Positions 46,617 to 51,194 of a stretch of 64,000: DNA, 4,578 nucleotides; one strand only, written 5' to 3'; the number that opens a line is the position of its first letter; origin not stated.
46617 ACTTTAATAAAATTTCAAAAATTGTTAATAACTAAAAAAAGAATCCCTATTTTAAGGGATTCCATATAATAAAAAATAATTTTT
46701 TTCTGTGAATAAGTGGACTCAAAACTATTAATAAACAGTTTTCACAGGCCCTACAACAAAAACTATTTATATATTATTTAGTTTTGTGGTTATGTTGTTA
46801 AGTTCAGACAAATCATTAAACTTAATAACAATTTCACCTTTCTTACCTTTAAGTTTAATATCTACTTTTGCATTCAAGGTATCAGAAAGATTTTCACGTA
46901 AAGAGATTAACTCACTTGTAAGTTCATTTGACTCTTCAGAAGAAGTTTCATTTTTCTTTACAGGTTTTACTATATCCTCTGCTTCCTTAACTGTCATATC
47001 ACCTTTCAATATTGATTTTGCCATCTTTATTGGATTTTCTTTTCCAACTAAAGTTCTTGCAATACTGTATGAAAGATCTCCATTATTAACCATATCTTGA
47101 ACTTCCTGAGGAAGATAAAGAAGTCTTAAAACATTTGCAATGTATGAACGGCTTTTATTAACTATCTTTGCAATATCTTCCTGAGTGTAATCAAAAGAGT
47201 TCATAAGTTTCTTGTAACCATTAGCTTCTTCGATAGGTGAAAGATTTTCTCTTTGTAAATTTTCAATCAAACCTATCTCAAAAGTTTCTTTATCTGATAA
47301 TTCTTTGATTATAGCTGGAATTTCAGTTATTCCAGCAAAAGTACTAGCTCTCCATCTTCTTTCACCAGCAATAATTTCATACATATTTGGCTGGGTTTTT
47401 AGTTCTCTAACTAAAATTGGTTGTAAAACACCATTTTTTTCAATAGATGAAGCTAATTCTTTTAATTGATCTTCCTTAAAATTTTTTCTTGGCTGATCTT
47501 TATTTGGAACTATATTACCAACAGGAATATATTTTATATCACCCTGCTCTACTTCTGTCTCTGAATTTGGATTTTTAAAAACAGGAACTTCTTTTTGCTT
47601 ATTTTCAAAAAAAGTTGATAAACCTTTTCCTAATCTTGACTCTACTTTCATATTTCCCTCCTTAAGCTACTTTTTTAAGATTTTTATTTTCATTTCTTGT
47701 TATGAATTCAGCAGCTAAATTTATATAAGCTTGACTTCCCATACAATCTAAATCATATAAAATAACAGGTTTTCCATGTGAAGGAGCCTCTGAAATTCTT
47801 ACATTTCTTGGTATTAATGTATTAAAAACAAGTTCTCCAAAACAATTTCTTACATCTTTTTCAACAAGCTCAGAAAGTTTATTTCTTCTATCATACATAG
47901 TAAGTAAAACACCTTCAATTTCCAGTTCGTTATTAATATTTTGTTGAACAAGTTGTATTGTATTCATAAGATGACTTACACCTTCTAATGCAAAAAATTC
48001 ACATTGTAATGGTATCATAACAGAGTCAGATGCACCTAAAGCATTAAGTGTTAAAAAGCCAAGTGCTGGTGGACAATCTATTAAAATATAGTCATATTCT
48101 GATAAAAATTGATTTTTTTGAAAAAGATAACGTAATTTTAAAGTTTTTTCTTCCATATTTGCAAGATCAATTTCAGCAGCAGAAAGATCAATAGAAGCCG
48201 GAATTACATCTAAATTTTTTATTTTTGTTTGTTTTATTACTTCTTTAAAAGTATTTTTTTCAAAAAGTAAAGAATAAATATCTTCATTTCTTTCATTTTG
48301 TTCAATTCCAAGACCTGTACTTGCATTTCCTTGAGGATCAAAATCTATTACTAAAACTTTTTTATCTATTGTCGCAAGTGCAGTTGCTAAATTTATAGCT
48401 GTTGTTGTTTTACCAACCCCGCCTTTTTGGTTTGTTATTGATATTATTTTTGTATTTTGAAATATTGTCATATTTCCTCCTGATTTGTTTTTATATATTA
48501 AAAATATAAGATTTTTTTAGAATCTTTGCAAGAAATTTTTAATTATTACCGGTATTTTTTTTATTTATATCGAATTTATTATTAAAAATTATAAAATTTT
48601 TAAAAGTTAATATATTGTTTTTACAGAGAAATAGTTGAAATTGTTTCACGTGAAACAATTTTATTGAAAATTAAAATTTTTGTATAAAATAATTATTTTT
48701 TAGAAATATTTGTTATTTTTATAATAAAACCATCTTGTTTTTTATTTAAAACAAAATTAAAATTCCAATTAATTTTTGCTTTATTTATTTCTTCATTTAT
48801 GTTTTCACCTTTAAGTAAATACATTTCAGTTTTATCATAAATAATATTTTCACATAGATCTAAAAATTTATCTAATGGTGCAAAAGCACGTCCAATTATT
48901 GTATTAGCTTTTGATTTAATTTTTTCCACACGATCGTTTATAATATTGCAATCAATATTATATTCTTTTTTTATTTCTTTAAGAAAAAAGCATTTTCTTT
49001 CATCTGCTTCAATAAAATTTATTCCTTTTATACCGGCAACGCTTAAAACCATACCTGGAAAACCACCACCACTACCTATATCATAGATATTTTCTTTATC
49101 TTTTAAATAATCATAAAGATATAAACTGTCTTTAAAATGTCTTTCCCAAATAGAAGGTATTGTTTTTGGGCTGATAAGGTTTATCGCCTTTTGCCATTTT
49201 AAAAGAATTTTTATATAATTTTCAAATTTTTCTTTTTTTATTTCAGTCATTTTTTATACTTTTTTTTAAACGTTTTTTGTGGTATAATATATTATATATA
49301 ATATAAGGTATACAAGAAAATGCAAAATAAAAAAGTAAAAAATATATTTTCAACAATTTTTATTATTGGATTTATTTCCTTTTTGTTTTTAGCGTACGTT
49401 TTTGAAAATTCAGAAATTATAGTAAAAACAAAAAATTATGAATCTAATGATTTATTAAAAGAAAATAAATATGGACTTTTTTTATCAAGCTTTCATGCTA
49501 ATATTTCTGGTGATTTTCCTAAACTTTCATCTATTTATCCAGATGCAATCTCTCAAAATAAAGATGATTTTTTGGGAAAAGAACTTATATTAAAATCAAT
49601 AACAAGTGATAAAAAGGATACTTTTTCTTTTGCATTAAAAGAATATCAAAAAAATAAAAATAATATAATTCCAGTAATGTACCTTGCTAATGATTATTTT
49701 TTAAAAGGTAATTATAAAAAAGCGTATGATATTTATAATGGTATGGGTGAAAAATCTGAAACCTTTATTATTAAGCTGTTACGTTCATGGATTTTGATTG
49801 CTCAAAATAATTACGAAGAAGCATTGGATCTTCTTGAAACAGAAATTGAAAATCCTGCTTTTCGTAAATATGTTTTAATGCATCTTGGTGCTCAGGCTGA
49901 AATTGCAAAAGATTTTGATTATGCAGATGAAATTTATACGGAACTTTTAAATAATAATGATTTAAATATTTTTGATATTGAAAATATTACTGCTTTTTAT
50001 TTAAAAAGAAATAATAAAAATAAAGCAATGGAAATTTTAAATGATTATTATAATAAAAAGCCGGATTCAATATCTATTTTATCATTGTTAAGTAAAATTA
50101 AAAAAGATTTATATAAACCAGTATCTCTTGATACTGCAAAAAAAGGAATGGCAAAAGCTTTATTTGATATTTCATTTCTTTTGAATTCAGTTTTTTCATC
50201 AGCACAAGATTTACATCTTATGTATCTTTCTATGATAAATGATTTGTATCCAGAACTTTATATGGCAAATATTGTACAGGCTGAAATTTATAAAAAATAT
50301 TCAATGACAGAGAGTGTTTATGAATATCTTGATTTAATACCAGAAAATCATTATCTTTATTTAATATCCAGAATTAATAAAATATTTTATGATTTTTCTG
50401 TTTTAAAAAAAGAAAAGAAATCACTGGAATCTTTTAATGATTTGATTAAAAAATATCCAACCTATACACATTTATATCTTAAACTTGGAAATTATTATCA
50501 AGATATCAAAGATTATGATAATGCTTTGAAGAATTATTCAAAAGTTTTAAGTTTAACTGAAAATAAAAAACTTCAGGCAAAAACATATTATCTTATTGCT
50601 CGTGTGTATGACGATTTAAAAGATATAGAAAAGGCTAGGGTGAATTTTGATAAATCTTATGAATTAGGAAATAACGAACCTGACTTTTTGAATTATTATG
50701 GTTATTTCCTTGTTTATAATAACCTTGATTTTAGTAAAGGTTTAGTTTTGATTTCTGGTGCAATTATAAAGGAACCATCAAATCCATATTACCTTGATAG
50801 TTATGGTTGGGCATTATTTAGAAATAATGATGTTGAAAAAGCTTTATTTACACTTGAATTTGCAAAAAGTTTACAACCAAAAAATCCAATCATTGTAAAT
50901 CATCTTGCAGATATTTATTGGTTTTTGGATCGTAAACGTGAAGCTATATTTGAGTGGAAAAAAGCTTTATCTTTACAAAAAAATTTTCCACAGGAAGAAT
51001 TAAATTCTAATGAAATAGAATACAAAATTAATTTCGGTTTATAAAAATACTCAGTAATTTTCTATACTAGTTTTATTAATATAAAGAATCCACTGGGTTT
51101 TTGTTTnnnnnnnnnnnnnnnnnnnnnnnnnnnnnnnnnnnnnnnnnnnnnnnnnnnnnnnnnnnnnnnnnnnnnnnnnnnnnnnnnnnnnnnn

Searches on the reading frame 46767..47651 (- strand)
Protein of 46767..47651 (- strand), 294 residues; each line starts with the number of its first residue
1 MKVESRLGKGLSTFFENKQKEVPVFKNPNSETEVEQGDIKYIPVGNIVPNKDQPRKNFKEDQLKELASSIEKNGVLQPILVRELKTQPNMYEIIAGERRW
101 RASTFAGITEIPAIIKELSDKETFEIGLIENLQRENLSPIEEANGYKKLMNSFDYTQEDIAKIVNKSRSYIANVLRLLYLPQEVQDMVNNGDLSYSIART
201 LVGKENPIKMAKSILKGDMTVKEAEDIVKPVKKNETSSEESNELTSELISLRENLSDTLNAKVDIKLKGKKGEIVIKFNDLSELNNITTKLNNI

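Call 52: search_protein_families(library=ncbifam, proteins=[window:46767-47651:-], max_evalue=1e-10)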
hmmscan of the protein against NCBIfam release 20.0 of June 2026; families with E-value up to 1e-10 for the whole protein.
window:46767-47651:- (294 aa): 5 families
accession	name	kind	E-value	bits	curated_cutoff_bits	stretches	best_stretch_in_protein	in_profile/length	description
TIGR04285.1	nucleoid_noc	exception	3.5e-69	233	315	1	39-265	2-228/255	nucleoid occlusion protein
TIGR00180.1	parB_part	domain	6.6e-59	198.8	58.45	1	40-205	6-173/186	ParB/RepB/Spo0J family partition protein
TIGR03734.1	PRTRC_parB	hypoth_equivalog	8.3e-33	113.7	278.6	1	53-229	7-187/555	PRTRC system ParB family protein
TIGR03454.1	partition_RepB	equivalog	6.8e-20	71.7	201.5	1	54-278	79-289/325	plasmid partitioning protein RepB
NF010406.0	PRK13832.1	subfamily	2.2e-14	52.9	640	1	49-178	14-142/578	plasmid partitioning protein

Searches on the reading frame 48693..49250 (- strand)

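Call 52: search_protein_families(library=ncbifam, proteins=[window:48693-49250:-], max_evalue=1e-10)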
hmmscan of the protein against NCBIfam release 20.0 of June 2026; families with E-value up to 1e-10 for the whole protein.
window:48693-49250:- (185 aa): 1 family
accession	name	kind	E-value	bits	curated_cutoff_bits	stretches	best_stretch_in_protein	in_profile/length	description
TIGR00138.1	rsmG_gidB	equivalog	2.5e-36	125.1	99.5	1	9-164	1-161/183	16S rRNA (guanine(527)-N(7))-methyltransferase RsmG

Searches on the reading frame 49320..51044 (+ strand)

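Call 52: search_protein_families(library=ncbifam, proteins=[window:49320-51044:+], max_evalue=1e-10)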
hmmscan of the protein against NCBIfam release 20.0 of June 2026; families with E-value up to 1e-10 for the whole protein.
window:49320-51044:+ (574 aa): 3 families
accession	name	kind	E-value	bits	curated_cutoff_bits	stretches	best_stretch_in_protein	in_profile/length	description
TIGR02917.1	PEP_TPR_lipo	equivalog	1.1e-20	73.2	312.2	1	367-548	721-896/899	XrtA/PEP-CTERM system TPR-repeat protein PrsT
TIGR02521.1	type_IV_pilW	equivalog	1e-16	61.3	154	0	418-534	63-180/234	type IV pilus biogenesis/stability protein PilW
NF040959.1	MamA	equivalog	9.8e-14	51.3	200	0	365-457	87-176/204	magnetosome protein MamA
